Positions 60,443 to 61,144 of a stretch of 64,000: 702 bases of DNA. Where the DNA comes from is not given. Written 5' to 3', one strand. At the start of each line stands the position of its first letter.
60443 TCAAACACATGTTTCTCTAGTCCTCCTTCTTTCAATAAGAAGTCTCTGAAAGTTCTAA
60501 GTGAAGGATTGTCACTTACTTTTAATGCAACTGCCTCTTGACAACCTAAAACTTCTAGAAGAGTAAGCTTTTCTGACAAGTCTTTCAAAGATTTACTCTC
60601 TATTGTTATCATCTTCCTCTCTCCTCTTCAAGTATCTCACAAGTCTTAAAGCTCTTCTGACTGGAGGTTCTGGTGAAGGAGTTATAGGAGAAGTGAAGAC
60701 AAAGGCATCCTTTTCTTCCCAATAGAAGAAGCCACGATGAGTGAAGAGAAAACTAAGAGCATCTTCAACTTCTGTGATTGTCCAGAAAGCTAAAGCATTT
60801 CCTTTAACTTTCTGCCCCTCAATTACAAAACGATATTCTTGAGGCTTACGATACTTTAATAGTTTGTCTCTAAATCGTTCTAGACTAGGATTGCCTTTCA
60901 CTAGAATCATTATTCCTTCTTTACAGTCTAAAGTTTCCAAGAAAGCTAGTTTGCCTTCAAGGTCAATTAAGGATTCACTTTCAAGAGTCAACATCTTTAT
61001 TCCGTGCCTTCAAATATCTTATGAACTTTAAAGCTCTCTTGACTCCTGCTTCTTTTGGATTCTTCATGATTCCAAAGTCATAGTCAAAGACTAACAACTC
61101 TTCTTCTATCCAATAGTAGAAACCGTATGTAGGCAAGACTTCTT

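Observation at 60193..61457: Tandem triplication of a ~135-aa gene of unknown function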

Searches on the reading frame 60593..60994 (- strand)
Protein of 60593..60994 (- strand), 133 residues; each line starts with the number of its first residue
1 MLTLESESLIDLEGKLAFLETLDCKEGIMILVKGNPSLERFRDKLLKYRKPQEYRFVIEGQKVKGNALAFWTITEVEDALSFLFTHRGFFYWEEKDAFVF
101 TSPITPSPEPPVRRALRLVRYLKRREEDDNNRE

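Call 8: search_protein_families(library=pfam, proteins=[window:60593-60994:-], max_evalue=1)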
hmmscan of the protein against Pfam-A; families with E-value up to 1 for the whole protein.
window:60593-60994:- (133 aa): 0 families

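Call 9: search_protein_families(library=phrogs, proteins=[window:60593-60994:-], max_evalue=1)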
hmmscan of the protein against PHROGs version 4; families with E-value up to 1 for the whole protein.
window:60593-60994:- (133 aa): 1 family
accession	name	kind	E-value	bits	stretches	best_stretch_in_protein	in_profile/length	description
phrog_14102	-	unknown function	0.42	11.7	0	51-67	5-21/61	-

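Call 21: predict_structure(alignment_id=A2)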
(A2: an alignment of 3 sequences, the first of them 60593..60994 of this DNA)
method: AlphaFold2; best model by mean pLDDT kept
length: 133 residues; sequences in the alignment: 3
mean_pLDDT: 88.8   pTM: 0.85
mean pLDDT of the five models: 88.8, 87.2, 85.9, 85.4, 83.2
residues with pLDDT >= 90: 81; 70-90: 41; 50-70: 11; < 50: 0
segments of 3 or more residues with pLDDT < 50: none
pLDDT, mean of each block of 10 residues (from residue 1): 96 97 93 97 94 84 89 87 76 95 73 93 88 66
secondary structure, 60 per line:
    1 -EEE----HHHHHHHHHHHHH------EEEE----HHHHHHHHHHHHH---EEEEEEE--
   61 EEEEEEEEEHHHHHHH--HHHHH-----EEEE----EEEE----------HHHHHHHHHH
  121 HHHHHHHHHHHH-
elements in order: E2-4 H9-21 E28-31 H36-48 E52-58 E61-69 H70-76 H79-83 E89-92 E97-100 H111-132

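Call 28: search_protein_representatives(alignment_id=A2)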
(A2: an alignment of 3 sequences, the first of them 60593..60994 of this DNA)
Query: 3 sequences, 136 profile positions. Proteins with E-value up to 0.001 (for the whole library): 12; up to 1e-10: 7; up to 1e-30: 3. The best 12 are listed.
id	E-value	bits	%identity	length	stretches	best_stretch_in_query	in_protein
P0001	1.8e-64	231.9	-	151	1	1-131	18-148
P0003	1.3e-60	219.3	-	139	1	1-136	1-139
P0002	2.5e-60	218.4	-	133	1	1-136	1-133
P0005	1.0e-22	96.7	-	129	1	3-132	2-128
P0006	7.3e-19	84.2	-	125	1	3-129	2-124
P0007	6.6e-15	71.4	-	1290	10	106-131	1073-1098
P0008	7.6e-11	58.2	-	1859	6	53-102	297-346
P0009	6.6e-07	45.5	-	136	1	17-129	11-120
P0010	1.4e-06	44.4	-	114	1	6-129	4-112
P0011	1.8e-06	44.1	-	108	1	27-129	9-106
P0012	4.6e-05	39.5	-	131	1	24-129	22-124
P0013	4.9e-04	36.2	-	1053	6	26-74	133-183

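Call 32: find_homologous_proteins(query=A3, max_evalue=0.001)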
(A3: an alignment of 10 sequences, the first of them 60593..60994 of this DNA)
Query A3 (10 sequences) (133 aa, profile of the alignment): 7 proteins with E <= 0.001 among 2743 candidates.
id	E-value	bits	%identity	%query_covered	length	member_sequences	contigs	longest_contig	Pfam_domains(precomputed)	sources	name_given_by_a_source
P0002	2.9e-40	155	100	100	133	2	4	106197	-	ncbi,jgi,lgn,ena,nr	ncbi:MAG: hypothetical protein DRP15_02110 [Candidatus Aenigmatarchaeota archaeon]|nr:MAG: hypotheti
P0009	2.3e-38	149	27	81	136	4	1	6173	-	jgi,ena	-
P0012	1.2e-36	143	28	58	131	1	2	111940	-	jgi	-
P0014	1.1e-34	137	28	86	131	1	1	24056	-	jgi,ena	-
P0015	2.5e-32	129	24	81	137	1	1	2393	-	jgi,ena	-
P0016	2.1e-30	123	20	42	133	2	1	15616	-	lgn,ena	-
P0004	5.1e-6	44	-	-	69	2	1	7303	-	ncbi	ncbi:hypothetical protein DRN75_02205, partial [Nanoarchaeota archaeon]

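Call 33: fold_search(model_id=the predicted structure, library=viral)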
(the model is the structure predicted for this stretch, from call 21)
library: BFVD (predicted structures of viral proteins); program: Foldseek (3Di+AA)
matches with E <= 10: 587; with E <= 0.001: 0
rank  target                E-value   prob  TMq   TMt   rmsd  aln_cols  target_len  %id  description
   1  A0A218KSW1            1.4e-01  0.13  0.19  0.09  12.6       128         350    8  (no name in the UniProt tables at hand)
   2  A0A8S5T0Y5            1.8e-01  0.13  0.19  0.26   9.5        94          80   15  Uncharacterized protein [Myoviridae sp. ctWb16]
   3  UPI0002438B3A         3.9e-01  0.09  0.17  0.26  12.2        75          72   13  (no name look-up for this kind of identifier)
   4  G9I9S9                4.4e-01  0.07  0.20  0.13  12.8       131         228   12  (no name in the UniProt tables at hand)
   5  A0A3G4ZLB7            4.7e-01  0.20  0.20  0.18   5.5        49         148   10  Uncharacterized protein [Terrestrivirus sp.]
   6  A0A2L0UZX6            4.7e-01  0.09  0.21  0.27  11.1        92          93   14  Uncharacterized protein [Agrobacterium phage Atu_ph07]
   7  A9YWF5                5.0e-01  0.08  0.15  0.16  11.8        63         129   13  Uncharacterized protein [Ostreococcus tauri virus OtV5]
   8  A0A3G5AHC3            5.0e-01  0.05  0.15  0.15  12.3        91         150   14  Topoisomerase I [Satyrvirus sp.]
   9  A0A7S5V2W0            6.0e-01  0.12  0.28  0.32  13.9       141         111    8  (no name in the UniProt tables at hand)
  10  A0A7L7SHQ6            6.0e-01  0.06  0.16  0.21   9.5        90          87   13  (no name in the UniProt tables at hand)
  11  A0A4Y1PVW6            6.4e-01  0.14  0.23  0.32  11.3        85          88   16  (no name in the UniProt tables at hand)
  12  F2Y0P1                6.8e-01  0.10  0.20  0.04   8.9        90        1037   12  (no name in the UniProt tables at hand)
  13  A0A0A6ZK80            6.8e-01  0.08  0.20  0.22   7.9        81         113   17  Uncharacterized protein [Proteus phage PM16]
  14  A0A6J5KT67            7.7e-01  0.03  0.13  0.15  14.3        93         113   12  Uncharacterized protein [uncultured Caudovirales phage]
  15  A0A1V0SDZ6            8.2e-01  0.12  0.17  0.11   7.8        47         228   19  Uncharacterized protein [Indivirus ILV1]
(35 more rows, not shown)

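Call 34: find_encoding_contigs(protein=P0012, flank=10000, max_places=4)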
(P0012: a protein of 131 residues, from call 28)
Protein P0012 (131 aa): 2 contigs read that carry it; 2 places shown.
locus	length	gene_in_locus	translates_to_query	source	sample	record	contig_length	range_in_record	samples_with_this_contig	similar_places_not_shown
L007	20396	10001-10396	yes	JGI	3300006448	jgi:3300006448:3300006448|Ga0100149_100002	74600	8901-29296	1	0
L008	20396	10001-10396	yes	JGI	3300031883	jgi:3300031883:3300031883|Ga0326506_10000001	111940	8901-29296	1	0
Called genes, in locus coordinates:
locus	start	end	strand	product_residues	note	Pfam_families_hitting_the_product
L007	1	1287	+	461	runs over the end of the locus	-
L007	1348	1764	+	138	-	-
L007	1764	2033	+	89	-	-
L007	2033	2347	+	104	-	-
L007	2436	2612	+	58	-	-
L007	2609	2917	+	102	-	-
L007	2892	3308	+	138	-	-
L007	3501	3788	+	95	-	-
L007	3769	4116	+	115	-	-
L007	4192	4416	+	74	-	-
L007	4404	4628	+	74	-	-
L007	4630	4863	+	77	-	-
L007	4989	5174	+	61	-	-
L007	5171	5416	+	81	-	-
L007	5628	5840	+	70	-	-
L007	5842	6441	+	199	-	PF17338:GP88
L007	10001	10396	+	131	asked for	-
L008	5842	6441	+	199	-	PF17338:GP88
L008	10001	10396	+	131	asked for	-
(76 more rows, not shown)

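Call 35: find_encoding_contigs(protein=P0005, flank=10000, max_places=4)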
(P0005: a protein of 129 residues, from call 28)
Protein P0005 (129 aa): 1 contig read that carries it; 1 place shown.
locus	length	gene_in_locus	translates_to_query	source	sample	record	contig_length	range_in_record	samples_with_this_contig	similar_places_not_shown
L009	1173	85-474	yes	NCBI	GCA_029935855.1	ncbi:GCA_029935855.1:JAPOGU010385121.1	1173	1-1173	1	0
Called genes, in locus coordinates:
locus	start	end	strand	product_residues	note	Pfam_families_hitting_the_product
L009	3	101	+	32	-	?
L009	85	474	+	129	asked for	-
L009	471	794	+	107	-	-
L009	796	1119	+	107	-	-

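Call 36: find_encoding_contigs(protein=P0006, flank=10000, max_places=4)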
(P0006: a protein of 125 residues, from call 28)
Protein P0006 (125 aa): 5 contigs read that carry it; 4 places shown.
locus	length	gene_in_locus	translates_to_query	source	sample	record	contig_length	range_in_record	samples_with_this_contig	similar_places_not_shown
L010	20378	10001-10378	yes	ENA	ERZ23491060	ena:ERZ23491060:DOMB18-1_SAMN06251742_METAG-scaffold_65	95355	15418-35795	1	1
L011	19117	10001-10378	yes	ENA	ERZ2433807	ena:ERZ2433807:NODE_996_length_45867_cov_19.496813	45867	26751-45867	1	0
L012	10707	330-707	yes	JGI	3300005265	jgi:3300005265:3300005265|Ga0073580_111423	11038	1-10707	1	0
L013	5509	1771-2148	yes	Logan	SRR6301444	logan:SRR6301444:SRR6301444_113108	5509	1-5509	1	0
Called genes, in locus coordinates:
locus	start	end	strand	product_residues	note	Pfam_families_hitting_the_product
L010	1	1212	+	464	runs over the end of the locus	-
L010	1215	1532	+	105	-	-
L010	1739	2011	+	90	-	-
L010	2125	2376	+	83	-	-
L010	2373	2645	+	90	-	-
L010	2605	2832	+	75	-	-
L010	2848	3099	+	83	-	-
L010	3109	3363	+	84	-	-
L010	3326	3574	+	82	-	-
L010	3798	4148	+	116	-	-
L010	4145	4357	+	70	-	-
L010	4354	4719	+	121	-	-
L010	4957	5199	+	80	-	-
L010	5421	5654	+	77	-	-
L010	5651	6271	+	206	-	PF17338:GP88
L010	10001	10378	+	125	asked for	-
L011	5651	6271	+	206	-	PF17338:GP88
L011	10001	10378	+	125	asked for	-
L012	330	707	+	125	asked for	-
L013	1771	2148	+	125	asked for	-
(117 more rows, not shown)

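Call 39: find_encoding_contigs(protein=P0014, flank=10000, max_places=3)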
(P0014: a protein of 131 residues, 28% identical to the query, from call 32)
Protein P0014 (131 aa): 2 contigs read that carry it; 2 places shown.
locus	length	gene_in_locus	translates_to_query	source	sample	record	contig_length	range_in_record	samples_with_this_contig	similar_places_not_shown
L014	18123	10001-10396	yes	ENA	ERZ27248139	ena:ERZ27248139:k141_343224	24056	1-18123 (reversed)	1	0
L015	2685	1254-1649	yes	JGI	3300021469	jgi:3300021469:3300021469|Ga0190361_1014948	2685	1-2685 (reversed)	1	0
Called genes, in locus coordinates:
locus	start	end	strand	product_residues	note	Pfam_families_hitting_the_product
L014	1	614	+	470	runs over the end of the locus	-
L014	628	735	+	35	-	-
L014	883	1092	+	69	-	-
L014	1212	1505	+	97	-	-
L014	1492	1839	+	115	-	-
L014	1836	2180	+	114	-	-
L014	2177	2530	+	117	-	-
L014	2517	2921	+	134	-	-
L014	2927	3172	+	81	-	-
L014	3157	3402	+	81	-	-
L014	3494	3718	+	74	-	-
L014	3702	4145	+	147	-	-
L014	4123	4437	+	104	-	-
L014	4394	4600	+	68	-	-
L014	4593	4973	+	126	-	-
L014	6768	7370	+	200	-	PF17338:GP88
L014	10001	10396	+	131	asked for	-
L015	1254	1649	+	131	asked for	-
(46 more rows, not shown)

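Call 40: find_encoding_contigs(protein=P0016, flank=10000, max_places=3)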
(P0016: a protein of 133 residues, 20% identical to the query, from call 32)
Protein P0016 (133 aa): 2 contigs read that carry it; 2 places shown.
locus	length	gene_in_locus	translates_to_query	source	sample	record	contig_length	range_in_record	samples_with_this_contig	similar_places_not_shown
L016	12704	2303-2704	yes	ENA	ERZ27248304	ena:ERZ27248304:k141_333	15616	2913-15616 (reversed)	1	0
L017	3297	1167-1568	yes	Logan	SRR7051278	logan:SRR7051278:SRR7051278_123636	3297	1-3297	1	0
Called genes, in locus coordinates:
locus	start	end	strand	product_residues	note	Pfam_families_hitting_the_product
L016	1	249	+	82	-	?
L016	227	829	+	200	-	PF17338:GP88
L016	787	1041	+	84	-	-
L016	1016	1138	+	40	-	-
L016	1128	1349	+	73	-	-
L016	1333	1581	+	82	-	-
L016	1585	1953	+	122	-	-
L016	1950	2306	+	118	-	-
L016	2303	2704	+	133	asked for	-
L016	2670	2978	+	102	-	-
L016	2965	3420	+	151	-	-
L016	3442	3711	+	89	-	-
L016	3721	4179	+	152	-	PF00782:DSPc (weak)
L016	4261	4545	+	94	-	-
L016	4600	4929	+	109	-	PF04023:FeoA (weak)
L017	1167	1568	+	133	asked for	-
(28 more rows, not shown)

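Call 45: find_related_loci(query=A2, collection=viral_contigs, flank=6000)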
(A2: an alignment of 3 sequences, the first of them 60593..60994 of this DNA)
Query A2 (133 aa) in viral_contigs; peptide patterns used: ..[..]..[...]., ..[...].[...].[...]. (x = any residue, [..] = any of these).
82 stretches matched a pattern, but none encodes a relative of the query by tblastn (E <= 1e-3).

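Call 46: find_related_loci(query=A2, collection=metagenome_contigs, flank=6000)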
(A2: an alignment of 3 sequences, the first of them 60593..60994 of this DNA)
Query A2 (133 aa) in metagenome_contigs; peptide patterns used: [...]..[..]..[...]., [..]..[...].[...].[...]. (x = any residue, [..] = any of these).
415 stretches matched a pattern, but none encodes a relative of the query by tblastn (E <= 1e-3).

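Call 47: find_related_loci(query=A2, collection=genome_contigs, flank=6000)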
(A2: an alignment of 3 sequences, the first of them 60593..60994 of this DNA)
Query A2 (133 aa) in genome_contigs; peptide patterns used: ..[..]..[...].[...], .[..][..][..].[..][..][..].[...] (x = any residue, [..] = any of these).
122 stretches matched a pattern, but none encodes a relative of the query by tblastn (E <= 1e-3).

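Call 49: search_solved_structures(query=A4, max_evalue=10)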
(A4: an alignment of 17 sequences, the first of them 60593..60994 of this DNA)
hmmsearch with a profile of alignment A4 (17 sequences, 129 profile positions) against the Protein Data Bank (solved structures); distinct sequences matched with E-value up to 10: 0.

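Call 50: search_protein_families(library=pfam, alignment_id=A4, max_evalue=5)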
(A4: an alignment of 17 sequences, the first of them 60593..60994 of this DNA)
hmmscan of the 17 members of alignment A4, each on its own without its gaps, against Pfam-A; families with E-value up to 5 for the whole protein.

A. member 1, window:60593-60994:- (133 aa): 0 families

B. families by the number of members that match (of 17 scanned): 5 families
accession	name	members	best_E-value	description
PF09397.16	FtsK_gamma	2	0.0065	Ftsk gamma domain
PF04210.18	MtrG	1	0.15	Tetrahydromethanopterin S-methyltransferase, subunit G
PF19547.4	DUF6071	1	0.2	Family of unknown function (DUF6071)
PF05304.18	DUF728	1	0.22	Protein of unknown function (DUF728)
PF14162.11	YozD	1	0.35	YozD-like protein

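Call 59: search_protein_families(library=ncbifam, alignment_id=A4, max_evalue=1)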
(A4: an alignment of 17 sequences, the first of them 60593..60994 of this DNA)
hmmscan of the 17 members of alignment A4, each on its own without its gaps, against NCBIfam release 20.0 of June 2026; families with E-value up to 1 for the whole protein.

A. member 1, window:60593-60994:- (133 aa): 0 families

B. families by the number of members that match (of 17 scanned): 3 families
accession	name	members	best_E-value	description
NF041607.1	dimeth_corrin_MtbC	1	0.12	dimethylamine corrinoid protein MtbC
TIGR00242.1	TIGR00242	1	0.15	division/cell wall cluster transcriptional repressor MraZ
NF047773.1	phas_rel_Lepto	1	0.16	phasin-related domain-containing protein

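Call 60: search_protein_families(library=phrogs, alignment_id=A4, max_evalue=1)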
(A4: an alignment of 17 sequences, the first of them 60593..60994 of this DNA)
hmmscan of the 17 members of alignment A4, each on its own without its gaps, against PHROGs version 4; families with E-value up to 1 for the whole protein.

A. member 1, window:60593-60994:- (133 aa): 1 family
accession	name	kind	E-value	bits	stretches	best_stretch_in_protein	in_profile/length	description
phrog_14102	-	unknown function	0.42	11.7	0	51-67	5-21/61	-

B. families by the number of members that match (of 17 scanned): 11 families
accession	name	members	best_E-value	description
phrog_23441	-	1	0.007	-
phrog_6359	-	1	0.039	-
phrog_11516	-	1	0.051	-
phrog_19155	-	1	0.061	-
phrog_16658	-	1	0.071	-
phrog_2715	-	1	0.072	-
phrog_3914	-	1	0.17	tail assembly chaperone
phrog_28888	-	1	0.24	-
phrog_11749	-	1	0.26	-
phrog_14102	-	1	0.42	-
phrog_27628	-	1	0.81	-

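Call 61: fold_search(model_id=the predicted structure, library=pdb)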
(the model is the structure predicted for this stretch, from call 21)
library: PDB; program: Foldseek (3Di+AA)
matches with E <= 10: 284; with E <= 0.001: 0
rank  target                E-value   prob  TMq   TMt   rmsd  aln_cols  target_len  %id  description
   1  2e0n_A                5.0e-01  0.14  0.25  0.16   9.5       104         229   17  Crystal structure of CbiL in complex with S-adenosylhomocysteine, a methyltransferase involved in anaerobic vitamin B1 (released 2007-01-16)
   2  2kvk_MODEL_1_A        5.0e-01  0.06  0.15  0.14  12.2       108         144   13  Solution structure of ADF/cofilin (LDCOF) from Leishmania donovani (released 2010-07-28)
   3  9a7h_B                7.3e-01  0.12  0.22  0.31  10.1        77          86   14  Integrative model of YUND-SP5S by crosslinking MS and deep learning (released 2024-09-18)
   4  2ek0_A                7.3e-01  0.09  0.20  0.27  11.6        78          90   12  Stage V Sporolation Protein S (SPOVS) from Thermus thermophilus Zinc form (released 2007-09-25)
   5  5dab                  8.3e-01  0.04  0.19  0.08  13.0       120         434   12  Crystal structure of FTO-IN115 (released 2016-08-24)
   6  3zqm_E                1.0e+00  0.09  0.17  0.28   7.8        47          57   17  Crystal structure of the small terminase oligomerization core domain from a SPP1-like bacteriophage (crystal form 1) (released 2011-12-28)
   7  2e0n_B                1.1e+00  0.10  0.26  0.17   9.6       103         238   18  Crystal structure of CbiL in complex with S-adenosylhomocysteine, a methyltransferase involved in anaerobic vitamin B1 (released 2007-01-16)
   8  5vfx_H                1.1e+00  0.07  0.20  0.23   7.8        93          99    8  Structure of an accessory protein of the pCW3 relaxosome in complex with the origin of transfer (oriT) DNA (released 2018-04-18)
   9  5vfx_A                1.1e+00  0.07  0.20  0.23   7.8        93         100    8  Structure of an accessory protein of the pCW3 relaxosome in complex with the origin of transfer (oriT) DNA (released 2018-04-18)
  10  3zqp_B                1.2e+00  0.08  0.17  0.24   7.5        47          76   15  Crystal structure of the small terminase oligomerization domain from a SPP1-like bacteriophage (released 2011-12-28)
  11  6zv9_A                1.2e+00  0.05  0.22  0.18  14.9       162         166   12  Terbium(III)-bound de novo TIM barrel-ferredoxin fold fusion dimer with 4-glutamate binding site and tryptophan antenn (released 2020-11-25)
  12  1yas                  1.2e+00  0.04  0.16  0.10  10.7       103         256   17  HYDROXYNITRILE LYASE COMPLEXED WITH HISTIDINE (released 1997-06-16)
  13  5vfy_D                1.3e+00  0.07  0.20  0.23   7.7        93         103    8  Structure of an accessory protein of the pCW3 relaxosome (released 2018-04-18)
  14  2eh1_B                1.4e+00  0.08  0.21  0.29  11.5        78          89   12  Stage V Sporolation Protein S (SpoVS) from Thermus thermophilus (released 2007-09-04)
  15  8ppt_B                1.4e+00  0.06  0.20  0.04   9.3        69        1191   14  Pyrococcus abyssi DNA polymerase D (PolD) in its editing mode bound to a primer/template substrate containing a mismat (released 2023-12-20)
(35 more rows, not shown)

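Call 74: search_dna_similar(query=window:60593-60994:-, collection=phages, mode=protein, max_evalue=0.01)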
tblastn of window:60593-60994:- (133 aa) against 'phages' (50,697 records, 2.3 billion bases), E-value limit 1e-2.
No match.

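Call 79: find_encoding_contigs(protein=P0010, flank=8000, max_places=3)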
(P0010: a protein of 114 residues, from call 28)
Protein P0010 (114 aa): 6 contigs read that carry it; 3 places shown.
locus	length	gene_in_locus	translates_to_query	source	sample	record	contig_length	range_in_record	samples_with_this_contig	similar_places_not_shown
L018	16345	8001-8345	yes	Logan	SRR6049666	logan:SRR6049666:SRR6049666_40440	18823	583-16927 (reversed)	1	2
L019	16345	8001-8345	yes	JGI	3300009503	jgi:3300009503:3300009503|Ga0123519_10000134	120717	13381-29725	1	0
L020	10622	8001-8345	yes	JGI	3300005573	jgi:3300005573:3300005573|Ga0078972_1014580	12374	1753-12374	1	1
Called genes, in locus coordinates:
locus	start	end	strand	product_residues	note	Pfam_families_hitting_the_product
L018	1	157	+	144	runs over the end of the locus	-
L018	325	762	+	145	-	-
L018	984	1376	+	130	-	-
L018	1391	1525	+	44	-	-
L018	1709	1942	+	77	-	-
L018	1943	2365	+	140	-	-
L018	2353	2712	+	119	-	-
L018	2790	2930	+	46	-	-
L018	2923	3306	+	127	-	-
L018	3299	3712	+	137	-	-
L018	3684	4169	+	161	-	-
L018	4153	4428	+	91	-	-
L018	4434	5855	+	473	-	-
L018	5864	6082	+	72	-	-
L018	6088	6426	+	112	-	-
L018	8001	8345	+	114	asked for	-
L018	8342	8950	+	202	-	PF17338:GP88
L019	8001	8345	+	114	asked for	-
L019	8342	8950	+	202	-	PF17338:GP88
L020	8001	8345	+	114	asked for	-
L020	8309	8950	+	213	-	PF17338:GP88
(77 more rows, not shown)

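Call 80: find_encoding_contigs(protein=P0011, flank=8000, max_places=3)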
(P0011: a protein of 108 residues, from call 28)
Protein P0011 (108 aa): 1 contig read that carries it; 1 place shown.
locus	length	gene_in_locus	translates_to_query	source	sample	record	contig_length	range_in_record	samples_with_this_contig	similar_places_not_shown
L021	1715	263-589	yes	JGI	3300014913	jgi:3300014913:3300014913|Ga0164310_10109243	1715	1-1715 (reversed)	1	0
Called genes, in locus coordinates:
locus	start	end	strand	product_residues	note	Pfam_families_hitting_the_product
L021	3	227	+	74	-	?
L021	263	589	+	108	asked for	-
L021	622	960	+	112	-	-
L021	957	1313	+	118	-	-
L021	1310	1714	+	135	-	?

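Call 87: search_protein_families(library=padloc, alignment_id=A4, max_evalue=1)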
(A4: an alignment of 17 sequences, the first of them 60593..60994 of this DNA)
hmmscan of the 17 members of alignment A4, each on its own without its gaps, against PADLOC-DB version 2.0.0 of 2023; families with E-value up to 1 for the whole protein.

A. member 1, window:60593-60994:- (133 aa): 0 families

B. families by the number of members that match (of 17 scanned): 0 families
